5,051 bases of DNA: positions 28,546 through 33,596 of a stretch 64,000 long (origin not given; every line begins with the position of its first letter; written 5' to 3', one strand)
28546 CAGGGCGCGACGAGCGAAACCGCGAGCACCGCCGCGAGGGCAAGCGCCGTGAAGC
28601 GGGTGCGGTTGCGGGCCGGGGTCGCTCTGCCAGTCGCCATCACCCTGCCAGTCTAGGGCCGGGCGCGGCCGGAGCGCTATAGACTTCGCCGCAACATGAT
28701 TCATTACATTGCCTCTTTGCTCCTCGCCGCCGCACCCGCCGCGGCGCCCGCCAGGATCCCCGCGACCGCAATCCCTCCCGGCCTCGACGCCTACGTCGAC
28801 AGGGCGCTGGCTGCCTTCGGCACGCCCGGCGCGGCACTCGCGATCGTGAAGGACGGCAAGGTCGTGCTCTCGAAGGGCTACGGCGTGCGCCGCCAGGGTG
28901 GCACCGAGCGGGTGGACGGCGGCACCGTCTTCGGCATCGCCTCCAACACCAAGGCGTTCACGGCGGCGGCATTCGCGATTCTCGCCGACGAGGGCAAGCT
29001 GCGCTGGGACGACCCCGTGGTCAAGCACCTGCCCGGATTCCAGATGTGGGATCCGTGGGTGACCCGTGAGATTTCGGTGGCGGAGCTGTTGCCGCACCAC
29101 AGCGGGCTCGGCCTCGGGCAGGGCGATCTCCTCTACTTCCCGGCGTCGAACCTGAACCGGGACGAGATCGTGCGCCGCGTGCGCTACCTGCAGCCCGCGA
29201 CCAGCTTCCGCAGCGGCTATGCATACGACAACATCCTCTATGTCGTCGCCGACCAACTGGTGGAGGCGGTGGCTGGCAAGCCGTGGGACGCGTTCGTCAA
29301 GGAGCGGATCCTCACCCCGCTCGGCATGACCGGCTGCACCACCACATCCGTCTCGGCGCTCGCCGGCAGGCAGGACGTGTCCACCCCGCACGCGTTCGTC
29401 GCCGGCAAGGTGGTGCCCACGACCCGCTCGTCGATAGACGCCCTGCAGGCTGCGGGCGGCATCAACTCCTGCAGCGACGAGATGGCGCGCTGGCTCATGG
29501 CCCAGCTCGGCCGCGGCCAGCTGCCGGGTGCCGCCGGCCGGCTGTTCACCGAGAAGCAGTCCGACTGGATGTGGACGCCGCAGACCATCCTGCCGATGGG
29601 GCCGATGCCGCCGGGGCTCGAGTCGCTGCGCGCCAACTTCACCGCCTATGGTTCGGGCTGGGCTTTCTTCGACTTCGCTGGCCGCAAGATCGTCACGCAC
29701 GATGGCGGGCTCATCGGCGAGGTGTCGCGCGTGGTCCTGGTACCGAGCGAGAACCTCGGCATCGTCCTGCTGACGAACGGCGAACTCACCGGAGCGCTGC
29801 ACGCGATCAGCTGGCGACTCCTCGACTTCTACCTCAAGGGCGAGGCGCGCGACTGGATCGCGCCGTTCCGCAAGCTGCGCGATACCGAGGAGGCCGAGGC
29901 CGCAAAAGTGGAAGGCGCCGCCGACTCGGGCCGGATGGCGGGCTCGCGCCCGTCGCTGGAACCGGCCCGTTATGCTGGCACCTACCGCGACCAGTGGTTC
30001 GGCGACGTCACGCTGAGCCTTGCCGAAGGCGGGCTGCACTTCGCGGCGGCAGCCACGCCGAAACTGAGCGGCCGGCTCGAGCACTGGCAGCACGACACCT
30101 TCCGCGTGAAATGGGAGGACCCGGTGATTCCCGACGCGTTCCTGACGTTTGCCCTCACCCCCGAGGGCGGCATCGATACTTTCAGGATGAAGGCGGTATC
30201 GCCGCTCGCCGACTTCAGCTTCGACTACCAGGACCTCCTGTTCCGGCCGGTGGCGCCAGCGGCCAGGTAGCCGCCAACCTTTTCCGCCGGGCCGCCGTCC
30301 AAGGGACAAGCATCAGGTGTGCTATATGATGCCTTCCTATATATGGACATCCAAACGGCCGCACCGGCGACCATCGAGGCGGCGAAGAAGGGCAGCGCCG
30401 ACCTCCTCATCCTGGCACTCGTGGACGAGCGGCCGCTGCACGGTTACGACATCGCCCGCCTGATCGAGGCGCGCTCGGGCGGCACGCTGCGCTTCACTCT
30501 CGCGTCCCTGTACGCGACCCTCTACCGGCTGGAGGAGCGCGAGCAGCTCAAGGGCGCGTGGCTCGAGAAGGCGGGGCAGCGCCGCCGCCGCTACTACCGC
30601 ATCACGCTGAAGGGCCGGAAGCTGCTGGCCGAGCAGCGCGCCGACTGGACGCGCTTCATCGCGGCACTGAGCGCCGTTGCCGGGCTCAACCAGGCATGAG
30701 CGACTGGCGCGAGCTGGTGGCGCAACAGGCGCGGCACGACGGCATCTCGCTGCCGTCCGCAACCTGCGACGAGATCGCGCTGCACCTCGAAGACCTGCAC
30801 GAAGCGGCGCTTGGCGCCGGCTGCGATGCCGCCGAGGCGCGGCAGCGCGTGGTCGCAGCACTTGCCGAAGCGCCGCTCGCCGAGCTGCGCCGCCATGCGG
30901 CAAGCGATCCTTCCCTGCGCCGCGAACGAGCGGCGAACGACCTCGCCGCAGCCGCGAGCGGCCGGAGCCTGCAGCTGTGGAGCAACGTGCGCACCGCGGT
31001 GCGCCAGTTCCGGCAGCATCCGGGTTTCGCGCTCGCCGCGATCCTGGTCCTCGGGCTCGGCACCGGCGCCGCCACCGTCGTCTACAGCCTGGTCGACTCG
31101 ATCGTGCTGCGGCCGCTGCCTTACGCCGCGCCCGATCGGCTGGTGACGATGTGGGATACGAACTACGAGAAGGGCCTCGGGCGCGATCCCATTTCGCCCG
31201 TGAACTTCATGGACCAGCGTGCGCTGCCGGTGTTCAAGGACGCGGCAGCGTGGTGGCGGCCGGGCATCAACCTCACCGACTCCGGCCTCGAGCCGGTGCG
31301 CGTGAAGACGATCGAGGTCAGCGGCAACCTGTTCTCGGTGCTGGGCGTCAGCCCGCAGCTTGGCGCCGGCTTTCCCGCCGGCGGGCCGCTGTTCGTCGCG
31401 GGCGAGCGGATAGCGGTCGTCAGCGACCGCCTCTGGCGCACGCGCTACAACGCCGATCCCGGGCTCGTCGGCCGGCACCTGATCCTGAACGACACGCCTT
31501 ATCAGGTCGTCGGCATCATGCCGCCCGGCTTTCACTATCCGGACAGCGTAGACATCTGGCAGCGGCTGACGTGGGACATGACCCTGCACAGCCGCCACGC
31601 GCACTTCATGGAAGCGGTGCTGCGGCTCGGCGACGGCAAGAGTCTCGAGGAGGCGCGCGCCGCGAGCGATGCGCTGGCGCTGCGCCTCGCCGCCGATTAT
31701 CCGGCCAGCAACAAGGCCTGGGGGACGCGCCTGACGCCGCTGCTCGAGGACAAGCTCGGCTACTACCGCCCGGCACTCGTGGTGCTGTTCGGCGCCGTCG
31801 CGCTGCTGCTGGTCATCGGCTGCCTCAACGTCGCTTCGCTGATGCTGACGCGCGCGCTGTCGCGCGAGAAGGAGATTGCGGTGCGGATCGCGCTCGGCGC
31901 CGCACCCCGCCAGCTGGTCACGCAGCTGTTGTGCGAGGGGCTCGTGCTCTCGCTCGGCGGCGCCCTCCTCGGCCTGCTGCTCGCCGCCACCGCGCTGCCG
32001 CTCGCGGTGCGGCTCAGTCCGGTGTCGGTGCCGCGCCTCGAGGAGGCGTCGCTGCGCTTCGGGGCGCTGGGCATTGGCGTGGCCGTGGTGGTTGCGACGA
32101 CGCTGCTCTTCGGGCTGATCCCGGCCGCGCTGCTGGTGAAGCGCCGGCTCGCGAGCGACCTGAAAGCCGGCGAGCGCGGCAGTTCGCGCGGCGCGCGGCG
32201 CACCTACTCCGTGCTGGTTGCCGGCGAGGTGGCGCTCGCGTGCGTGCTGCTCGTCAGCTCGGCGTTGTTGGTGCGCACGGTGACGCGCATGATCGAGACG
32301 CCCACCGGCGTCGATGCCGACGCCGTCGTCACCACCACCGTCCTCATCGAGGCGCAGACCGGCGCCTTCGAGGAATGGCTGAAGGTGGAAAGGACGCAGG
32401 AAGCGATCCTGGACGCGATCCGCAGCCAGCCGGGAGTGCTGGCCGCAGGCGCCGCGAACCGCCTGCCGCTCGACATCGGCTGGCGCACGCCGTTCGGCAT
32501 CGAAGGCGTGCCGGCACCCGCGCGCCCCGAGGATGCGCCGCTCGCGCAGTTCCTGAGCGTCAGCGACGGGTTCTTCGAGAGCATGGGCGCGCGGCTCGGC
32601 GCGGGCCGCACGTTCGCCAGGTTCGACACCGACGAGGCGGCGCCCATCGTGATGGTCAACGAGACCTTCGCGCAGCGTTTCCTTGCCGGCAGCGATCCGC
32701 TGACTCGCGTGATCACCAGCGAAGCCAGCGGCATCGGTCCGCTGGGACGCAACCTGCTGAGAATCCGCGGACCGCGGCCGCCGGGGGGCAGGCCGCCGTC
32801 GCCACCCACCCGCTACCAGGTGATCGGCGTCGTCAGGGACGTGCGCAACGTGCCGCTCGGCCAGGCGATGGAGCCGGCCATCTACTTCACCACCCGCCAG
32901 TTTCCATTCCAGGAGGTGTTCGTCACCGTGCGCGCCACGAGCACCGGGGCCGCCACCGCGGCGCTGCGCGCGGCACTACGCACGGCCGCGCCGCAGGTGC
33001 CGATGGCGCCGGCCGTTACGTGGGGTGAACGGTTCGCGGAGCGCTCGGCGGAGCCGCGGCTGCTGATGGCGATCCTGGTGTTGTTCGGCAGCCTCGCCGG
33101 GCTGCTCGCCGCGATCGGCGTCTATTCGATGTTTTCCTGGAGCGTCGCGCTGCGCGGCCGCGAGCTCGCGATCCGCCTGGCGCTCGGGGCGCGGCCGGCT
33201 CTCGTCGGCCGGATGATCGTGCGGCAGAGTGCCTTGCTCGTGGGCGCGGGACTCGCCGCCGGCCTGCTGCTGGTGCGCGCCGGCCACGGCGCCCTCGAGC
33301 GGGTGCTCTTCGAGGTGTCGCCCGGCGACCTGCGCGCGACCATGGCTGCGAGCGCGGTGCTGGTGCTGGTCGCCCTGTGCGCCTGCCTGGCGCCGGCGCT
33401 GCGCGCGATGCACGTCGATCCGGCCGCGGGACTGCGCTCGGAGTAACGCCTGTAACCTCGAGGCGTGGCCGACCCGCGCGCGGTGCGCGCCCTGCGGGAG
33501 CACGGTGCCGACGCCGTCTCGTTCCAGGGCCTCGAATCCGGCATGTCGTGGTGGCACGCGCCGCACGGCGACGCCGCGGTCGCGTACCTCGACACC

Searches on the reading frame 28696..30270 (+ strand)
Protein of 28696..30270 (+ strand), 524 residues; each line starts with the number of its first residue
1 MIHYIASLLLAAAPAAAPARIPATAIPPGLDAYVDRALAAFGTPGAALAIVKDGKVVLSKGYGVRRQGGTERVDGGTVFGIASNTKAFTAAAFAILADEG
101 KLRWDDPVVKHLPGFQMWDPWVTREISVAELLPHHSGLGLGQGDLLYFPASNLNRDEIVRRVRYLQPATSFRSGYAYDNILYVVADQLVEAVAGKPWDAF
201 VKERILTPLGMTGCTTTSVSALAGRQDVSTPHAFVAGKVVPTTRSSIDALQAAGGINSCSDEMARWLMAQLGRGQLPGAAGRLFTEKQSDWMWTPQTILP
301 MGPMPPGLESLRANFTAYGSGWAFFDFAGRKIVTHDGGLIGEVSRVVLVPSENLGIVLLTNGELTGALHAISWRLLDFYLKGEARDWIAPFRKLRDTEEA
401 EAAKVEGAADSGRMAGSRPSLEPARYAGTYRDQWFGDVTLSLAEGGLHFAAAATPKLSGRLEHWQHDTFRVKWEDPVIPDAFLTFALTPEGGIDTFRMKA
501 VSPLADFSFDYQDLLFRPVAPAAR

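Call 52: search_protein_families(library=pfam, proteins=[window:28696-30270:+], max_evalue=0.0001)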
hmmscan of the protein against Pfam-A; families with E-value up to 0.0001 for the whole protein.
window:28696-30270:+ (524 aa): 2 families
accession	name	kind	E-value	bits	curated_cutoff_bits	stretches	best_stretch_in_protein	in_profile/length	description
PF00144.29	Beta-lactamase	-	2.6e-59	201.5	27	1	31-374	2-322/329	Beta-lactamase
PF11954.13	DUF3471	-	8e-22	78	29.3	1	413-517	2-102/103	Domain of unknown function (DUF3471)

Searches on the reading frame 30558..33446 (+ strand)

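Call 52: search_protein_families(library=pfam, proteins=[window:30558-33446:+], max_evalue=0.0001)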
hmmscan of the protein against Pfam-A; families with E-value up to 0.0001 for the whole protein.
window:30558-33446:+ (962 aa): 2 families
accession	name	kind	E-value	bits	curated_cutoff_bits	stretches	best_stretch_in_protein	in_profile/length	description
PF12704.14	MacB_PCD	-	1.2e-20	75.2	27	2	160-369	3-203/207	MacB-like periplasmic core domain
PF02687.27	FtsX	-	3.5e-17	63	25.5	2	413-528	3-117/120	FtsX-like permease C-terminal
